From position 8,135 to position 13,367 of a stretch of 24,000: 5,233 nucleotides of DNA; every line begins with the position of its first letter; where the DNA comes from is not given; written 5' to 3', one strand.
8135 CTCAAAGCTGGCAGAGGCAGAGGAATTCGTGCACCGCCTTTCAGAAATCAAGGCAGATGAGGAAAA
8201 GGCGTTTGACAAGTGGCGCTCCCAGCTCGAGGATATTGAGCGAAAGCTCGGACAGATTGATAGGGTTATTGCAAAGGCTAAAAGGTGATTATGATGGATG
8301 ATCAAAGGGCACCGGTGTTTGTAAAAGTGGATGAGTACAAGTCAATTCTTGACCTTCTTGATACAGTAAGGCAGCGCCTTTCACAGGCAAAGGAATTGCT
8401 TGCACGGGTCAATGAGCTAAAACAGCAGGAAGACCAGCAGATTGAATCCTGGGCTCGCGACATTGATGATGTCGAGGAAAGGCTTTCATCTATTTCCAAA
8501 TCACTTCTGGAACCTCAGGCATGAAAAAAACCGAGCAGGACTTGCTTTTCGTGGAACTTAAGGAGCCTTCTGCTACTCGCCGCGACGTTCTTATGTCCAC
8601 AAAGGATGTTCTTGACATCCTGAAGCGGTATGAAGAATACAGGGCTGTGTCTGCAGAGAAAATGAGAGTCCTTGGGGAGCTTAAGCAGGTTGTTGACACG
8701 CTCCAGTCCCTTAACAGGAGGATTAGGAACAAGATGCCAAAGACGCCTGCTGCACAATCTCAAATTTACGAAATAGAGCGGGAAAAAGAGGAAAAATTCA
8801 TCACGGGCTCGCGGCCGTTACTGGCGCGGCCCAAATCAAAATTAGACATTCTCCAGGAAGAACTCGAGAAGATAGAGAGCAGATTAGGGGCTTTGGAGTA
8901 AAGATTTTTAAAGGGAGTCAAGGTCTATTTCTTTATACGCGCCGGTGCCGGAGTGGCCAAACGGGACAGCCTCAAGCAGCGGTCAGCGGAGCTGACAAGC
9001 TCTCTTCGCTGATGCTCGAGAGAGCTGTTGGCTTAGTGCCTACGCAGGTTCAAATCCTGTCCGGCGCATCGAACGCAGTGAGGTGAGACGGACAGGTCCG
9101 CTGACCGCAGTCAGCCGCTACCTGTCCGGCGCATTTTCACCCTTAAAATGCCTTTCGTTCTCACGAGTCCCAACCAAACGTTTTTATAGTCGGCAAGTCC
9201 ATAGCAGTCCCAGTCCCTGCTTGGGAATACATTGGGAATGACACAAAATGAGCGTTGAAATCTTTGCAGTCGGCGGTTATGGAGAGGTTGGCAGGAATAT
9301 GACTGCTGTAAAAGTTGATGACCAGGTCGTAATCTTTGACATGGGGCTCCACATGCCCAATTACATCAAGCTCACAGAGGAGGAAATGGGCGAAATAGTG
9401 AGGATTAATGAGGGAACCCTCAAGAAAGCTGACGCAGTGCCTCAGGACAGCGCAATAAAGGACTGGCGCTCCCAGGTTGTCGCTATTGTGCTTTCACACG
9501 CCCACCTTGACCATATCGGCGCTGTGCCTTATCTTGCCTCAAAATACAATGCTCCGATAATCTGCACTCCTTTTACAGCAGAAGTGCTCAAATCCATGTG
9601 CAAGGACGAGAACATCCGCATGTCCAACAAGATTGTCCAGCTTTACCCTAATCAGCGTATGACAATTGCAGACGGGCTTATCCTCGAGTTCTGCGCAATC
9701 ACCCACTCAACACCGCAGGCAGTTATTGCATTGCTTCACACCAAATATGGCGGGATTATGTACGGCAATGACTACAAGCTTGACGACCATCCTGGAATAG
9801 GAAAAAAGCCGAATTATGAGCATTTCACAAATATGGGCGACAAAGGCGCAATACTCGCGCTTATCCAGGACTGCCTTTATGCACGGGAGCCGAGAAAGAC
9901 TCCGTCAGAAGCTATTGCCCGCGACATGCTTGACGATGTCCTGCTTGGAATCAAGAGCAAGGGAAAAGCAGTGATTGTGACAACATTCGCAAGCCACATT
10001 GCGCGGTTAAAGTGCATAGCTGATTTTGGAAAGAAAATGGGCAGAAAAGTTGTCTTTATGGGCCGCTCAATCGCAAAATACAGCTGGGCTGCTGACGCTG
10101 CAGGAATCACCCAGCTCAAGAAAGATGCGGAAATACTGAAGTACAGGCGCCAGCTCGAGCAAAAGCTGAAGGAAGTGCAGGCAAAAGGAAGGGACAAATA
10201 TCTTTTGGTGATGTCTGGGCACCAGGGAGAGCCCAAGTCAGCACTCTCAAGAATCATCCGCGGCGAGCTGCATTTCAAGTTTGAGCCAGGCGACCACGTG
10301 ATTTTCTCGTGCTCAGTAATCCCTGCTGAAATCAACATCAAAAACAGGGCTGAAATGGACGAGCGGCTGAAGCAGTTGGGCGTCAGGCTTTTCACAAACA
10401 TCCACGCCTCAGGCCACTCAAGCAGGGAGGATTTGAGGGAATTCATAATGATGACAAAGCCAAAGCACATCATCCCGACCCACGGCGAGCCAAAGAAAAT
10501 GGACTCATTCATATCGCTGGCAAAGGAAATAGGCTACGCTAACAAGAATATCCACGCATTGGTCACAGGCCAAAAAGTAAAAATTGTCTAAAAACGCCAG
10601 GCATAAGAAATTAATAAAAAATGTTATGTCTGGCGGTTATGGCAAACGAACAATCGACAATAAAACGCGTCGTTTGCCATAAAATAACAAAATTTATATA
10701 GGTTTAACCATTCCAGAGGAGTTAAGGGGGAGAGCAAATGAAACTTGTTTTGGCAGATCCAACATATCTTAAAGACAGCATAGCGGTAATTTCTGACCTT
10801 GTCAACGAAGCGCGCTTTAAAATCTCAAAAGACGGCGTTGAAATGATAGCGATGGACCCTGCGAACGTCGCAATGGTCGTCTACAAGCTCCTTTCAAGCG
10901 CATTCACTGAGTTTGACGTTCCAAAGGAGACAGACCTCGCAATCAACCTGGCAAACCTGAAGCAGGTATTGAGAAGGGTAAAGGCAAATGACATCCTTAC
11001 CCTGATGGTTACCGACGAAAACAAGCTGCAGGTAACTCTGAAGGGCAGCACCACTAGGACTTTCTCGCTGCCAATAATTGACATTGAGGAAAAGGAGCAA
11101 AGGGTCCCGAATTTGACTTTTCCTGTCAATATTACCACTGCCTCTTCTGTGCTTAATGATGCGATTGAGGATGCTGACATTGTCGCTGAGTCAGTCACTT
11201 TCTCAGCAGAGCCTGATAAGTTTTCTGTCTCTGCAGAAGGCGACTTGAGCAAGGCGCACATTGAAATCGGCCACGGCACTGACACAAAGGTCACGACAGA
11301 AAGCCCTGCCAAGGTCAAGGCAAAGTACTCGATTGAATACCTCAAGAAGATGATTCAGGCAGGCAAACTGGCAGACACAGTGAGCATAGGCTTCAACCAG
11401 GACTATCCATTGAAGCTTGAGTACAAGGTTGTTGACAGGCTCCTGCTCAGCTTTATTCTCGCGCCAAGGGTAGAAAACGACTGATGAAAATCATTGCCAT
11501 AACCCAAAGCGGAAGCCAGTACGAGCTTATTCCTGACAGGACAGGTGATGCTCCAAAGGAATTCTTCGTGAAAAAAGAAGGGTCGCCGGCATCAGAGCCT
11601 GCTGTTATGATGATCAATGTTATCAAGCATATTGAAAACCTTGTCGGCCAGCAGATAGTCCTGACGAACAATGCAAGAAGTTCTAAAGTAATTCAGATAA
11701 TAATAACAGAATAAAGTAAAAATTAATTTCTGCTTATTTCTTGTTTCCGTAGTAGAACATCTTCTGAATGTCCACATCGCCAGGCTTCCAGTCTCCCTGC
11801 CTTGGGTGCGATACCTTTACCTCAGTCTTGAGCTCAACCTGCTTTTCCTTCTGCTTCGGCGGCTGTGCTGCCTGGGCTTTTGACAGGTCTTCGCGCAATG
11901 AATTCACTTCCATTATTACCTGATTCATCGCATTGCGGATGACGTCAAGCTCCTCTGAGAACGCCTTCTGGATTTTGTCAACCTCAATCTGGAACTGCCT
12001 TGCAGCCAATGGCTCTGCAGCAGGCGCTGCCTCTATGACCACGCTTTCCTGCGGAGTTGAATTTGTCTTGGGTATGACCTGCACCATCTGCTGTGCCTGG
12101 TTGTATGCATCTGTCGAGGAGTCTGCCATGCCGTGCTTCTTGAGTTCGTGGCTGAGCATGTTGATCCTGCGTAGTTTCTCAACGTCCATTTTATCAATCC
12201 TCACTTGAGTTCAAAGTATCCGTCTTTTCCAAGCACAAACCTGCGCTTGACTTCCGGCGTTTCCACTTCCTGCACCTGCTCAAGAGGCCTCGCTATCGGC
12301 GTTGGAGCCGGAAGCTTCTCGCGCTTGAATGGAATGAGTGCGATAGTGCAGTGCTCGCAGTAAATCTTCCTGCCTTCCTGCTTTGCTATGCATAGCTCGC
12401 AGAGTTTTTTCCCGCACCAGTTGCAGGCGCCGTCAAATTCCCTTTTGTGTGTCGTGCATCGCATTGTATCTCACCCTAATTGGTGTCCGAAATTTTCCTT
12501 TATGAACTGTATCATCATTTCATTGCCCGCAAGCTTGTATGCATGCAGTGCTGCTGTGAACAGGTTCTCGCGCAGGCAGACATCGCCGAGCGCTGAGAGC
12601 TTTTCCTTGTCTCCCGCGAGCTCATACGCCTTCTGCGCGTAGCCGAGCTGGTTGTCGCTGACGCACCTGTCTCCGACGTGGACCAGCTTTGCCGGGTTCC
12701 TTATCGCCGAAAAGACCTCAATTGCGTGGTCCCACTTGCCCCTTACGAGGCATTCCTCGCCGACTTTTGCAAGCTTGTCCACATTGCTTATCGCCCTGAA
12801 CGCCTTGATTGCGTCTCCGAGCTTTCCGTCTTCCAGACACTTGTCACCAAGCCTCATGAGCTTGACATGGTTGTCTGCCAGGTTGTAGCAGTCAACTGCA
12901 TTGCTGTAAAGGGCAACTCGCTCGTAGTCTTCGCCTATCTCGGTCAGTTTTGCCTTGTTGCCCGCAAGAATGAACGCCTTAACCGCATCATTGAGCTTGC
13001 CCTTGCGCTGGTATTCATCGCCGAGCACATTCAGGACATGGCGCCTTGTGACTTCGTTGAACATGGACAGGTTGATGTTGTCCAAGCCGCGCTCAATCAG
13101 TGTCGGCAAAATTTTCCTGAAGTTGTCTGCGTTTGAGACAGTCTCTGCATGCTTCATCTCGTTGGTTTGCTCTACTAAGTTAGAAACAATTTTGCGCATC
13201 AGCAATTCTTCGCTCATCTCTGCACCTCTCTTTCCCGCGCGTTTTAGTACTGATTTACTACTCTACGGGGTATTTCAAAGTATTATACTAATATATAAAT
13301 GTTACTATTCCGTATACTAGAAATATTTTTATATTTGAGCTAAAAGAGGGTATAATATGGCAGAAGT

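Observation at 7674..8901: Three translationally coupled coiled-coil genes share a VDEY[KR]SI...W...D[IV]E[ER][KR]L module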

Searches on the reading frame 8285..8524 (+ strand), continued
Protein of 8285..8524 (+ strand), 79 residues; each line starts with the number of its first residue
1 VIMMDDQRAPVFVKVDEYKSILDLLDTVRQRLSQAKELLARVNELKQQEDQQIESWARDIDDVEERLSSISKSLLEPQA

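Call 87: list_cluster_members(proteins=[P0164, P0173, P0210, P0212, P0217, P0171, P0185, P0167, P0199, P0145])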
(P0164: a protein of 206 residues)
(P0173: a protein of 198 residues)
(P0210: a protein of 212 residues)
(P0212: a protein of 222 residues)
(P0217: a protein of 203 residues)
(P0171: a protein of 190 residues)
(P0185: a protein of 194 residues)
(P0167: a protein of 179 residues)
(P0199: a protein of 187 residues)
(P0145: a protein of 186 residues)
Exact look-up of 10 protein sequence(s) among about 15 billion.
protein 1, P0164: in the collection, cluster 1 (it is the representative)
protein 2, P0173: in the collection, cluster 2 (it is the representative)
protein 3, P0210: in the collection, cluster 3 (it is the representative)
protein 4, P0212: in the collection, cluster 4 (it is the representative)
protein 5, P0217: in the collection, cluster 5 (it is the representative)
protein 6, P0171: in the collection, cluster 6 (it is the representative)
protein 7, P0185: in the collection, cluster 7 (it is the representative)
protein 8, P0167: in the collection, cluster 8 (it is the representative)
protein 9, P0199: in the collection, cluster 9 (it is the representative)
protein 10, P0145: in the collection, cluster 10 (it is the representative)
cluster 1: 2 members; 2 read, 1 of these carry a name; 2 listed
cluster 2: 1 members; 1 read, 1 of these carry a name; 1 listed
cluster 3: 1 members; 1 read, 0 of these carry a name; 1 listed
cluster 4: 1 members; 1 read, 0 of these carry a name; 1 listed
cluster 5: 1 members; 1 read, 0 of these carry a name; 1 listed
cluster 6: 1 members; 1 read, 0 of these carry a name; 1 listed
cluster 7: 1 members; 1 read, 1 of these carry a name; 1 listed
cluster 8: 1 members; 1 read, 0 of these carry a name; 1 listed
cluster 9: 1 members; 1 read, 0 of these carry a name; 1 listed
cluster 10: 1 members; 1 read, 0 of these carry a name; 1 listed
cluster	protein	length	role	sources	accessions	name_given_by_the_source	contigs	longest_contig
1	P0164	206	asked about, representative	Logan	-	-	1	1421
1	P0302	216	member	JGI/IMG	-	hypothetical protein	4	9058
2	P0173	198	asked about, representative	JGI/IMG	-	hypothetical protein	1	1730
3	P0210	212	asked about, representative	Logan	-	-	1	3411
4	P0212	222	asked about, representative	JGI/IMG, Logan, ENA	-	-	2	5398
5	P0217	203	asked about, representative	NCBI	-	-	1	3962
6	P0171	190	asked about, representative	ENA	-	-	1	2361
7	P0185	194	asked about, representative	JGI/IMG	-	hypothetical protein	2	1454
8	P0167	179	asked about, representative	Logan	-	-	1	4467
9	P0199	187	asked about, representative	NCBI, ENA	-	-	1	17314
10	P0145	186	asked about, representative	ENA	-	-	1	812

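Call 88: find_encoding_contigs(protein=P0199, flank=6000, max_places=1)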
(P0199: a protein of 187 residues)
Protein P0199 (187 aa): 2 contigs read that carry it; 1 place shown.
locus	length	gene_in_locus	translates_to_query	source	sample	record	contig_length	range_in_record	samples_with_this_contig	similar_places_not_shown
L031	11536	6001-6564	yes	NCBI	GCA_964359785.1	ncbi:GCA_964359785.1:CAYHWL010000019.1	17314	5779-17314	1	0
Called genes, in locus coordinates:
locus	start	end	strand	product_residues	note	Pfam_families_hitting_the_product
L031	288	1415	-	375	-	PF02926:THUMP, PF01170:UPF0020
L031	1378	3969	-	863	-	PF00521:DNA_topoisoIV, PF03989:DNA_gyraseA_C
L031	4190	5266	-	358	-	PF04079:SMC_ScpB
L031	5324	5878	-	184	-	PF27325:MJ0538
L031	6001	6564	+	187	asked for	-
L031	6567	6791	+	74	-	-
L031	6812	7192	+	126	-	-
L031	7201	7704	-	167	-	-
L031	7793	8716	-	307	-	PF00483:NTP_transferase, PF12804:NTP_transf_3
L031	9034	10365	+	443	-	PF12706:Lactamase_B_2 (weak), PF00753:Lactamase_B, PF22505:RNase_J_b_CASP, PF07521:RMMBL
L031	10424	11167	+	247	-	PF00705:PCNA_N, PF02144:Rad1 (faint), PF02747:PCNA_C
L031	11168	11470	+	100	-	PF07883:Cupin_2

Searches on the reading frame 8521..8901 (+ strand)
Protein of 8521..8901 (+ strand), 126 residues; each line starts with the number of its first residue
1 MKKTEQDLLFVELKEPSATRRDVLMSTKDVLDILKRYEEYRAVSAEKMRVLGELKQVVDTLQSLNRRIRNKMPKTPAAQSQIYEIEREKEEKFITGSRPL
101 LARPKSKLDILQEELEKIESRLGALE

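Call 3: search_protein_families(library=pfam, proteins=[window:8521-8901:+], max_evalue=10)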
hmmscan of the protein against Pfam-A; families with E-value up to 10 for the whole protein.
window:8521-8901:+ (126 aa): 3 families
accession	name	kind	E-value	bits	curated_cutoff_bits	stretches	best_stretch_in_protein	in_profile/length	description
PF07303.18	Occludin_ELL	-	0.1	13.8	31.2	1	37-121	21-95/101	Occludin homology domain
PF08329.16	ChitinaseA_N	-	0.19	11.8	21.2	1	4-76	12-83/133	Chitinase A, N-terminal domain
PF01544.23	CorA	-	0.34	10.6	27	1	13-70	156-217/292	CorA-like Mg2+ transporter protein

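Call 4: search_protein_families(library=ncbifam, proteins=[window:8521-8901:+], max_evalue=10)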
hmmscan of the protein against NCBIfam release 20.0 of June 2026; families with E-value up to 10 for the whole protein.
window:8521-8901:+ (126 aa): 2 families
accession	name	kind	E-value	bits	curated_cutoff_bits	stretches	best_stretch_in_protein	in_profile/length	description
NF045487.1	ASRP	equivalog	0.0081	14.8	300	1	18-123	99-425/593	archaea-specific SMC-related protein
NF041244.1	IglI_fam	subfamily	0.037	13.9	100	1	26-92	107-177/290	type VI secretion system protein IglI family protein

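Call 12: find_homologous_proteins(query=window:8521-8898:+)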
Query window:8521-8898:+ (126 aa): 46 proteins with E <= 0.001 among 74 candidates.
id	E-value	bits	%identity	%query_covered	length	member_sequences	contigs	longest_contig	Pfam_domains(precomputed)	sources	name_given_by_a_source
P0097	2.0e-66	239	97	100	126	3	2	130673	-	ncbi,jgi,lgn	jgi:hypothetical protein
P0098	1.2e-50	188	75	100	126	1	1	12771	-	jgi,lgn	jgi:hypothetical protein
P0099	3.6e-49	183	77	100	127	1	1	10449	-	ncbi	-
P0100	2.6e-48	181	75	100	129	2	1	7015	-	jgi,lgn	jgi:hypothetical protein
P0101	4.8e-48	180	75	100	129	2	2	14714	-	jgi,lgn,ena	-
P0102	7.9e-47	176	74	100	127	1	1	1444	-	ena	-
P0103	2.2e-46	174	78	99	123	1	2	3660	-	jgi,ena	-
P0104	1.7e-45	172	74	100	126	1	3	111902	-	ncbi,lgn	ncbi:MAG: hypothetical protein QXR48_02845 [Candidatus Woesearchaeota archaeon]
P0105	3.2e-45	171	70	100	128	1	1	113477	-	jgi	jgi:septal ring factor EnvC (AmiA/AmiB activator)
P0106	9.0e-45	169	71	100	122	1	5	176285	-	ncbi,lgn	-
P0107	5.7e-44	167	70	100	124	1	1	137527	-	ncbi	ncbi:MAG: hypothetical protein QXT19_00345 [Candidatus Woesearchaeota archaeon]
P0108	1.1e-42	162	71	100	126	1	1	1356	-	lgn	-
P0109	1.9e-42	162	67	100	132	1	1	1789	-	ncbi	-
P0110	2.2e-42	162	68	100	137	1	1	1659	-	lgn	-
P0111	3.4e-42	161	72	94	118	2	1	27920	-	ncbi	ncbi:MAG: hypothetical protein QXM31_01290, partial [Candidatus Woesearchaeota archaeon]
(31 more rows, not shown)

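Call 23: search_solved_structures(query=A3, max_evalue=10)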
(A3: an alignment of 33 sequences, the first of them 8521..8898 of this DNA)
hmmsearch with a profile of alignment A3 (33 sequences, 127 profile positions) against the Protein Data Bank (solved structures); distinct sequences matched with E-value up to 10: 3.
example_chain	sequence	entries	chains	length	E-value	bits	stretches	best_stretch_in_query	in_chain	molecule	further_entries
6ec0_A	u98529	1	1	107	0.14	15.6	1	50-117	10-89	Keratin 1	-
8syi_G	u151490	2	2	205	0.83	13.1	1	42-97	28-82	Transcription termination/antitermination protein NusG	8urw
9rgy_A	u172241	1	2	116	1.4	12.3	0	96-126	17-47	sc-apCC3-CW-0NTT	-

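Call 46: search_protein_families(library=pfam, alignment_id=A3, max_evalue=1)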
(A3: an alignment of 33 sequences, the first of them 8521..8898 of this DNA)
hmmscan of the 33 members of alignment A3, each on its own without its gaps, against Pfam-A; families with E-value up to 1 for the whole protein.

A. member 1, window:8521-8898:+ (126 aa): 3 families
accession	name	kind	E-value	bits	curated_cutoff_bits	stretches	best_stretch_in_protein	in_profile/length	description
PF07303.18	Occludin_ELL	-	0.1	13.8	31.2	1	37-121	21-95/101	Occludin homology domain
PF08329.16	ChitinaseA_N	-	0.19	11.8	21.2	1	4-76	12-83/133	Chitinase A, N-terminal domain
PF01544.23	CorA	-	0.34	10.6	27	1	13-70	156-217/292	CorA-like Mg2+ transporter protein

B. families by the number of members that match (of 33 scanned): 58 families (the first 25 are shown)
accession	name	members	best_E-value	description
PF01544.23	CorA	13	0.075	CorA-like Mg2+ transporter protein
PF23991.1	DUF7310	11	0.02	Coiled-coil region of unknown function (DUF7310)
PF07303.18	Occludin_ELL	10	0.013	Occludin homology domain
PF13600.11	DUF4140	9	0.0091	N-terminal domain of unknown function (DUF4140)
PF07926.17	TPR_MLP1_2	7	0.0045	TPR/MLP1/MLP2-like protein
PF16326.10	ABC_tran_CTD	5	0.0094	ABC transporter C-terminal domain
PF01519.22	DUF16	5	0.01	Protein of unknown function DUF16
PF13863.11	DUF4200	5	0.027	Domain of unknown function (DUF4200)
PF05377.16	FlaC_arch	5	0.1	Flagella accessory protein C (FlaC)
PF10241.14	KxDL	3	0.046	Uncharacterized conserved protein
PF04102.17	SlyX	3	0.056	SlyX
PF14362.11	DUF4407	3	0.092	Domain of unknown function (DUF4407)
PF14197.11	Cep57_CLD_2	2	0.0064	Centrosome localisation domain of PPC89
PF16740.10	SKA2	2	0.0086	Spindle and kinetochore-associated protein 2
PF15456.11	Uds1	2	0.023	Up-regulated During Septation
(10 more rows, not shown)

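Call 47: predict_structure(alignment_id=A3)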
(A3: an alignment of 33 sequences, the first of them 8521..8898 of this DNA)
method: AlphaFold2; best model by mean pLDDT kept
length: 126 residues; sequences in the alignment: 33
mean_pLDDT: 76.1   pTM: 0.34
mean pLDDT of the five models: 76.1, 74.2, 74.0, 73.4, 72.3
residues with pLDDT >= 90: 48; 70-90: 30; 50-70: 31; < 50: 17
segments of 3 or more residues with pLDDT < 50: 91-99
pLDDT, mean of each block of 10 residues (from residue 1): 51 69 86 95 97 97 94 66 50 43 71 91 81
secondary structure, 60 per line:
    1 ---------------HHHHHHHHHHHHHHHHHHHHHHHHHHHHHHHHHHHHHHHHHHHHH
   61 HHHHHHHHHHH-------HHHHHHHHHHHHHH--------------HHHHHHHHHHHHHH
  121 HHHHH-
elements in order: H16-71 H79-92 H107-125

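Call 55: fold_search(model_id=the predicted structure, library=pdb)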
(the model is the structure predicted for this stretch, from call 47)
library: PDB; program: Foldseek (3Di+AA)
matches with E <= 10: 0; with E <= 0.001: 0
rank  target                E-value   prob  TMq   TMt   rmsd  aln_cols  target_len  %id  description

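Call 81: search_protein_families(library=padloc, proteins=[window:8521-8898:+], max_evalue=0.01)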
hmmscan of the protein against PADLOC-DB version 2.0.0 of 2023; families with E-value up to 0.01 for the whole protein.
window:8521-8898:+ (126 aa): 0 families

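Call 82: search_protein_families(library=phrogs, proteins=[window:8521-8898:+], max_evalue=0.01)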
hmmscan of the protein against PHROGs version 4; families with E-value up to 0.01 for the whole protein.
window:8521-8898:+ (126 aa): 1 family
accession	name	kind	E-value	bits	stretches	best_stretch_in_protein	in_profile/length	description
phrog_13258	-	head and packaging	0.00085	20.8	1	13-71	34-89/92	virion structural protein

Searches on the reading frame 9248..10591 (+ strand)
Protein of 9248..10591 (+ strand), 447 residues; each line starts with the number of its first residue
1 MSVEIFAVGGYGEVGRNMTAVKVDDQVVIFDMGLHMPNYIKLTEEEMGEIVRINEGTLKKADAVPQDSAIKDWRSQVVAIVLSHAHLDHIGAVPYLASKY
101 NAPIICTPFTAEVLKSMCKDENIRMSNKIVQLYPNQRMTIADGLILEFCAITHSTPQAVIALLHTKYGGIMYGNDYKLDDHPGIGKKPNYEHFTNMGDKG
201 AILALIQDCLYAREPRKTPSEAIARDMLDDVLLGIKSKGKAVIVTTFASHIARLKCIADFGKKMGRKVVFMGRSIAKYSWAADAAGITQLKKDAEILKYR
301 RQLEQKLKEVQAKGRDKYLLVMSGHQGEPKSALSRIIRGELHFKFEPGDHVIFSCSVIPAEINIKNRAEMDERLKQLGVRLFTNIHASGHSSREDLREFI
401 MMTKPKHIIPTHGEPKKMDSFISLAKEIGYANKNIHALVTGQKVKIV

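Call 7: search_protein_families(library=pfam, proteins=[window:9248-10591:+], max_evalue=0.001)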
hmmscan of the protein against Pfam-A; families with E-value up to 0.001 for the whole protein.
window:9248-10591:+ (447 aa): 5 families
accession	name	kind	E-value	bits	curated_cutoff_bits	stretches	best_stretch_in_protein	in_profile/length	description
PF22505.1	RNase_J_b_CASP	-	2.2e-24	86.1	27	1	241-361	3-115/126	Ribonuclease J, beta-CASP domain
PF07521.17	RMMBL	-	6.1e-13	49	21.6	1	384-433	10-58/63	Zn-dependent metallo-hydrolase RNA specificity domain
PF12706.13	Lactamase_B_2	-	2.1e-09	37.7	27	1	75-157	27-116/200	Beta-lactamase superfamily domain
PF00753.33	Lactamase_B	-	2.8e-09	37.6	22.7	1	15-108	5-75/196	Metallo-beta-lactamase superfamily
PF07522.19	DRMBL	-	9.7e-05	22.9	22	1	386-411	78-103/108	DNA repair metallo-beta-lactamase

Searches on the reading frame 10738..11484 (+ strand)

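Call 7: search_protein_families(library=pfam, proteins=[window:10738-11484:+], max_evalue=0.001)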
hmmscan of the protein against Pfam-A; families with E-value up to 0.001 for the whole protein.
window:10738-11484:+ (248 aa): 4 families
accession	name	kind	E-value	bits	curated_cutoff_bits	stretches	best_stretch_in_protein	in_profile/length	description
PF00705.23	PCNA_N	-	1.7e-16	60.5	20.3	1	6-101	7-103/127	Proliferating cell nuclear antigen, N-terminal domain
PF02747.20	PCNA_C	-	5.2e-11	43.3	23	1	123-243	2-127/128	Proliferating cell nuclear antigen, C-terminal domain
PF02144.21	Rad1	-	6.4e-08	32.4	24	1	22-221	22-247/257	Repair protein Rad1/Rec1/Rad17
PF04139.18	Rad9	-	2e-05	24.7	25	1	14-169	4-171/253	Rad9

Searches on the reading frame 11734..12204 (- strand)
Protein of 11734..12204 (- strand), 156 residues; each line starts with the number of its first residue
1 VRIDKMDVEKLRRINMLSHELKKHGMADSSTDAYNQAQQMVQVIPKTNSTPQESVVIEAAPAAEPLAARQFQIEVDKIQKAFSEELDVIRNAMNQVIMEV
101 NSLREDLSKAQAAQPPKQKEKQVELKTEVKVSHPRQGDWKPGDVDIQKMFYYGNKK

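Call 7: search_protein_families(library=pfam, proteins=[window:11734-12204:-], max_evalue=0.001)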
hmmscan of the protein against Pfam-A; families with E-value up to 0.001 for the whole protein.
window:11734-12204:- (156 aa): 1 family
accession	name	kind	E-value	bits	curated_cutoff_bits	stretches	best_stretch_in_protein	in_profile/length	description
PF23742.1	VBS_C3G9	-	5.8e-05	23.6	27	1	68-130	11-74/120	C3G9 VBS-like domain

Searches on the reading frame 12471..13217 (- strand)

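Call 7: search_protein_families(library=pfam, proteins=[window:12471-13217:-], max_evalue=0.001)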
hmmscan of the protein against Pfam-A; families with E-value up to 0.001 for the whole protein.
window:12471-13217:- (248 aa): 3 families
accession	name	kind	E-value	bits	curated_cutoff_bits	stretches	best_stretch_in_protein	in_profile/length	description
PF07719.23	TPR_2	-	1.3e-06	28.5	27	0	61-82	3-24/34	Tetratricopeptide repeat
PF00515.34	TPR_1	-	2.4e-05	24.4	27.8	0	62-82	4-24/34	Tetratricopeptide repeat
PF00637.26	Clathrin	-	5e-05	23.5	29.6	0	116-189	69-139/143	Region in Clathrin and VPS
